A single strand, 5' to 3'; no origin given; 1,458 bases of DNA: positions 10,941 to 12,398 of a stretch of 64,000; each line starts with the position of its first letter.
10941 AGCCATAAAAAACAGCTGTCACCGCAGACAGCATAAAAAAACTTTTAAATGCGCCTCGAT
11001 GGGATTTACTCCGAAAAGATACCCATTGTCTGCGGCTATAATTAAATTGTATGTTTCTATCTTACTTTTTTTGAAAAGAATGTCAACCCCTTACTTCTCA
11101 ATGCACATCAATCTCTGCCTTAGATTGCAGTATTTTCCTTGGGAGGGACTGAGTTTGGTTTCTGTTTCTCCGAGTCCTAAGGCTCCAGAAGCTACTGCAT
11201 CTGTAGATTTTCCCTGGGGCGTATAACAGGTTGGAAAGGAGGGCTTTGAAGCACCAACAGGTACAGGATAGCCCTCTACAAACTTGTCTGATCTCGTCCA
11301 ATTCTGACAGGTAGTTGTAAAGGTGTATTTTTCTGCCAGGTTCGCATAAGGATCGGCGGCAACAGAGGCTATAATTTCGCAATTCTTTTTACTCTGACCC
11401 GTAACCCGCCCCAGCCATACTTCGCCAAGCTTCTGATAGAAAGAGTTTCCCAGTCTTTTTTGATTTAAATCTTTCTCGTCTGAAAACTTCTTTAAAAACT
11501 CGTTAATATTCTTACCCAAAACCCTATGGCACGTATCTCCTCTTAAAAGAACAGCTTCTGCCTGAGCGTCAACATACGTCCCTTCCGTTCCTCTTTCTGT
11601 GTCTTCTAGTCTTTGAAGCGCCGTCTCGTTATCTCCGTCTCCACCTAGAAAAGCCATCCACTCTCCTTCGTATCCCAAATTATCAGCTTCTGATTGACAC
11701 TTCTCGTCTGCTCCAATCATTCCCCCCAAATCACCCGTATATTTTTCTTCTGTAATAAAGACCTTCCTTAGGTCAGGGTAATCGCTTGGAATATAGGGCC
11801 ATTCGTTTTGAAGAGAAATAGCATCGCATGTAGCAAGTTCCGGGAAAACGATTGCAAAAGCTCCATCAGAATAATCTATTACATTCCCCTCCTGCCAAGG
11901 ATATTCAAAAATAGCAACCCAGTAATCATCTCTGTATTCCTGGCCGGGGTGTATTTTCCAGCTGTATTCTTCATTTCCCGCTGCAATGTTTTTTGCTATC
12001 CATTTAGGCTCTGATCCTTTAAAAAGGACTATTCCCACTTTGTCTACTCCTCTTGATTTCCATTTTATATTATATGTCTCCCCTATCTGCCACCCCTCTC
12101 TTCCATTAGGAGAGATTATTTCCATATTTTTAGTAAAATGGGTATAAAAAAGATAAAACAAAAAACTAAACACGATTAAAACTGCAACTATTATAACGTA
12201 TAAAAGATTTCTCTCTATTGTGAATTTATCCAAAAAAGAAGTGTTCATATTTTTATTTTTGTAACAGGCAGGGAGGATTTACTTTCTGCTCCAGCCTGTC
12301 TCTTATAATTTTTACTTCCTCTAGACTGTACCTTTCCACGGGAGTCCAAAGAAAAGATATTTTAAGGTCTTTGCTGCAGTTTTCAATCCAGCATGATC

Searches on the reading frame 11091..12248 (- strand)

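Call 73: search_protein_families(library=pfam, proteins=[window:11091-12248:-], max_evalue=0.00001)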
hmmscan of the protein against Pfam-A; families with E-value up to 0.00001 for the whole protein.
window:11091-12248:- (385 aa): 2 families
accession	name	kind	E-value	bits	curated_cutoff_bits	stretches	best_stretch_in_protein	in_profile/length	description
PF07588.17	DUF1554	-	2.5e-07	31.1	27.5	0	168-326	2-128/136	Protein of unknown function (DUF1554)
PF10342.15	Kre9_KNH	-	4e-06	27.9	24.6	0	46-128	1-90/94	Kre9/KNH-like N-terminal Ig-like domain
